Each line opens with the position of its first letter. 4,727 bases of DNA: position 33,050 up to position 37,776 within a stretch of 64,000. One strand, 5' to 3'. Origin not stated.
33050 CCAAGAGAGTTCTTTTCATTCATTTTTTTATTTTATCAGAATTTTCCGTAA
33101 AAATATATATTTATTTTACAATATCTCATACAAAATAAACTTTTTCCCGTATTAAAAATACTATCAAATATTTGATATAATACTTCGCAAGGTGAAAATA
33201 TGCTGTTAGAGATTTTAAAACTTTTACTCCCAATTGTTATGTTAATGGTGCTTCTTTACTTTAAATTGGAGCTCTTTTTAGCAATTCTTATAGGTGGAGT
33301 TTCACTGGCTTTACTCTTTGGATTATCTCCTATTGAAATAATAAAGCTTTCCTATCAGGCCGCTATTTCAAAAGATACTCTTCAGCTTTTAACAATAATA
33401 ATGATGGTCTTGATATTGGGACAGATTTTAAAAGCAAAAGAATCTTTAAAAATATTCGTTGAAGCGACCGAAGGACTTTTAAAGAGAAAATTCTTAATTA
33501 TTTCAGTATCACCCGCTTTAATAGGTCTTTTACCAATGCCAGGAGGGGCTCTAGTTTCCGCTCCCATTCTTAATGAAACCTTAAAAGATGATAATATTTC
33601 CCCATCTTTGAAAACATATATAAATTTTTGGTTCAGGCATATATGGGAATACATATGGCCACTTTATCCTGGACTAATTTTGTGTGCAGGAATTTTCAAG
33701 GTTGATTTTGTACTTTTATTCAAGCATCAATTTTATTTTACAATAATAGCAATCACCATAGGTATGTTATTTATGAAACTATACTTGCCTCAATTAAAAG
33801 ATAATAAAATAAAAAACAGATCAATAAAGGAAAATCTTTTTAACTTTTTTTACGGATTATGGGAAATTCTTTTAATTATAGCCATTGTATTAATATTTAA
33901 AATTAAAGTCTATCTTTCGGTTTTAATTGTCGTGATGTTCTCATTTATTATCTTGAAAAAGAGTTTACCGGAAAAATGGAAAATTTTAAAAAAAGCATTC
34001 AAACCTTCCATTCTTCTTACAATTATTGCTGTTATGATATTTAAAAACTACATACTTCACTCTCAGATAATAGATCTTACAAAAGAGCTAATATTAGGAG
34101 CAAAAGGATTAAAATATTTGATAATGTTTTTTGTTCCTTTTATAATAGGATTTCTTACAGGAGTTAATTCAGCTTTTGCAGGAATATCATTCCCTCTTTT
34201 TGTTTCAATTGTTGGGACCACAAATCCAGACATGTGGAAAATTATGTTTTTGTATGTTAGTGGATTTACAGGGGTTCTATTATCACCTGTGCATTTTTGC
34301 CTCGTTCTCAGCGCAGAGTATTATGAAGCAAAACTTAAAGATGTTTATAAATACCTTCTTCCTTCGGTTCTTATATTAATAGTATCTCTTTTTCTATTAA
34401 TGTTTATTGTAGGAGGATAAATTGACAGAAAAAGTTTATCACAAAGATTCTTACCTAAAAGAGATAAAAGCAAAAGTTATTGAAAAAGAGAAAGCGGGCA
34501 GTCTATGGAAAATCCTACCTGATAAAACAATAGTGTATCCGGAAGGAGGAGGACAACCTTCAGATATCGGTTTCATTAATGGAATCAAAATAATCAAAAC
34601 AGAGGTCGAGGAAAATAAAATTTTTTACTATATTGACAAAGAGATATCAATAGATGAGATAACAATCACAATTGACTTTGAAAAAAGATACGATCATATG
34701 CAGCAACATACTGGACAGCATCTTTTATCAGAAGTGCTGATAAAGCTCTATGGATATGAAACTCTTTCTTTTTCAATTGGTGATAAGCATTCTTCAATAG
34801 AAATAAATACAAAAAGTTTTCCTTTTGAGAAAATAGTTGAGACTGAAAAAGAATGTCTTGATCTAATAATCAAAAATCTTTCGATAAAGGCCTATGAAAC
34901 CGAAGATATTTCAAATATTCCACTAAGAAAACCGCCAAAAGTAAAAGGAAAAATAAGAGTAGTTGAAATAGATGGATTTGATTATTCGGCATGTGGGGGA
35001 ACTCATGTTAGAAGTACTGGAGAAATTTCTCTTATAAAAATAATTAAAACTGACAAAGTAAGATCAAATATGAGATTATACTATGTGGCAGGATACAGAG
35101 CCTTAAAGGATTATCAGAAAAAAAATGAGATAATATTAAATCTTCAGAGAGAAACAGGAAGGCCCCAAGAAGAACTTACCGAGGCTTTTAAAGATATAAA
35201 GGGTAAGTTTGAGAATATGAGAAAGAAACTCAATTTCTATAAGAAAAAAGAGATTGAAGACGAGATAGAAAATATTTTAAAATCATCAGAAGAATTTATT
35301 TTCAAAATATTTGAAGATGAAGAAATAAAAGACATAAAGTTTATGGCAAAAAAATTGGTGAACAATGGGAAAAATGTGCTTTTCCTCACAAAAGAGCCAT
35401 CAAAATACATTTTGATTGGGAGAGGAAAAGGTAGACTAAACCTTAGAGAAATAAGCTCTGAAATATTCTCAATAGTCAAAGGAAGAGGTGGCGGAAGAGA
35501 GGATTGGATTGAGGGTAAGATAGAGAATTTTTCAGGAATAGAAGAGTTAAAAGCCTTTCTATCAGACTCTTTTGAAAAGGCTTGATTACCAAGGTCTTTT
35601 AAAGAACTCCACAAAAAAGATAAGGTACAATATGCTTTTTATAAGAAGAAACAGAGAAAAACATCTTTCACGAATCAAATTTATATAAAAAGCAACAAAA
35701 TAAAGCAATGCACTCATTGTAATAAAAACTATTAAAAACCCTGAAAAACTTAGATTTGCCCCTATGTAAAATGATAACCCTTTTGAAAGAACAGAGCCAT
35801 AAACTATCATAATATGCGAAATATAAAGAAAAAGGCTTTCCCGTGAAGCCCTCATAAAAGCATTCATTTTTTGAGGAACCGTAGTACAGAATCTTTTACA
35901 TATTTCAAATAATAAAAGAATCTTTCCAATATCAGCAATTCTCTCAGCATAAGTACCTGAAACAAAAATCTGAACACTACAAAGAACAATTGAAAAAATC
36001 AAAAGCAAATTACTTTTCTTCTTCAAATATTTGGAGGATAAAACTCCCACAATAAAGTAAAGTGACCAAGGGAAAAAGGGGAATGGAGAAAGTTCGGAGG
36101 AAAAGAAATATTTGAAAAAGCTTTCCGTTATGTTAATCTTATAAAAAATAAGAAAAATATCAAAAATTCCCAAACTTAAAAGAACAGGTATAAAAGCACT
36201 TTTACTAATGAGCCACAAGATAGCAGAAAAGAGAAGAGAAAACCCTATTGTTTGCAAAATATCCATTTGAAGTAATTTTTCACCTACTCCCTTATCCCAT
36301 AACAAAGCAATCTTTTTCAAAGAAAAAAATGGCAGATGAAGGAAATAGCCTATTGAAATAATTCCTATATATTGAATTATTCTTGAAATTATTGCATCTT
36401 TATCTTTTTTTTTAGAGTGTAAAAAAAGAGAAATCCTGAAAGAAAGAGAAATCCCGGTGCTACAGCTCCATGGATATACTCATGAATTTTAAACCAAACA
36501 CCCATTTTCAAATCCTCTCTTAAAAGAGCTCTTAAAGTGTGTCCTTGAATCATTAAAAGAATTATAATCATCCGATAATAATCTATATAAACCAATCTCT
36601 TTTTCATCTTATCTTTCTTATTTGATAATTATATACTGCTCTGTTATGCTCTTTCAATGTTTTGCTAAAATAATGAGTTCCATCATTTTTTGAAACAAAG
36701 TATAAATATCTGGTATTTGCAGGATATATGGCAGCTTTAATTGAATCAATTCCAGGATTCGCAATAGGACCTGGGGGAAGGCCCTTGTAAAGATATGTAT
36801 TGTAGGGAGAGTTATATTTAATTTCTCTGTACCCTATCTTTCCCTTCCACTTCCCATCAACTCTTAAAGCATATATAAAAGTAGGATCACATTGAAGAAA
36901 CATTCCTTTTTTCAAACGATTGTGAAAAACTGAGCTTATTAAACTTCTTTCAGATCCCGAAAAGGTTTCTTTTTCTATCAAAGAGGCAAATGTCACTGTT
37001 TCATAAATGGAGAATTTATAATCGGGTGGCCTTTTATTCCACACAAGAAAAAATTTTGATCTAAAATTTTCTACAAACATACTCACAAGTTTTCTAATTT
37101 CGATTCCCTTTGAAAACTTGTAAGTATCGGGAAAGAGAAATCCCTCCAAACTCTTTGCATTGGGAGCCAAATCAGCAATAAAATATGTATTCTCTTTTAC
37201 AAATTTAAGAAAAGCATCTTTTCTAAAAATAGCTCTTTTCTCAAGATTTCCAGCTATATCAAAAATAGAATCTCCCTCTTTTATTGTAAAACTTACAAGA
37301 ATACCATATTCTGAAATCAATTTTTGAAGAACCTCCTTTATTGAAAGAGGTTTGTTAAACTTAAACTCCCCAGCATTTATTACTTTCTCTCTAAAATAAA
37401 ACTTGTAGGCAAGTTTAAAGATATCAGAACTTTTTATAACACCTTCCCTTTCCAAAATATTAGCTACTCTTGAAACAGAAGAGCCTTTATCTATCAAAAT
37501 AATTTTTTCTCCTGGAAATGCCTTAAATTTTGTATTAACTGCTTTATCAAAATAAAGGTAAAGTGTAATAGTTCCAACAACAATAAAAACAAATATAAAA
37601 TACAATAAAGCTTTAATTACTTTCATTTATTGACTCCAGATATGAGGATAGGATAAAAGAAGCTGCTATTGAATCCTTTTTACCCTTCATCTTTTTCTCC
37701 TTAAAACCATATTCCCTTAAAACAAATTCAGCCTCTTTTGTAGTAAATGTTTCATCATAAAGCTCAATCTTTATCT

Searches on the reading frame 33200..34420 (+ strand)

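Call 58: search_protein_families(library=pfam, proteins=[window:33200-34420:+], max_evalue=0.00001)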
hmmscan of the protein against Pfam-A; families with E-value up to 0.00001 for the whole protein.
window:33200-34420:+ (406 aa): 1 family
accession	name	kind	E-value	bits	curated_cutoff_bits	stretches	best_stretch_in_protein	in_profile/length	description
PF04165.18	DUF401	-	2.6e-54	185.5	24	1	6-399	5-389/393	Protein of unknown function (DUF401)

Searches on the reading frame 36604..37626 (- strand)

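Call 96: search_protein_families(library=pfam, proteins=[window:36604-37626:-], max_evalue=0.000001)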
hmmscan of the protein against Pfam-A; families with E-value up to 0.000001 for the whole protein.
window:36604-37626:- (340 aa): 1 family
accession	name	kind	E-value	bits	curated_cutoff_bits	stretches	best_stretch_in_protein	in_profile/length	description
PF02618.21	YceG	-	2.8e-84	283.3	32.4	1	44-331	2-273/275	YceG-like family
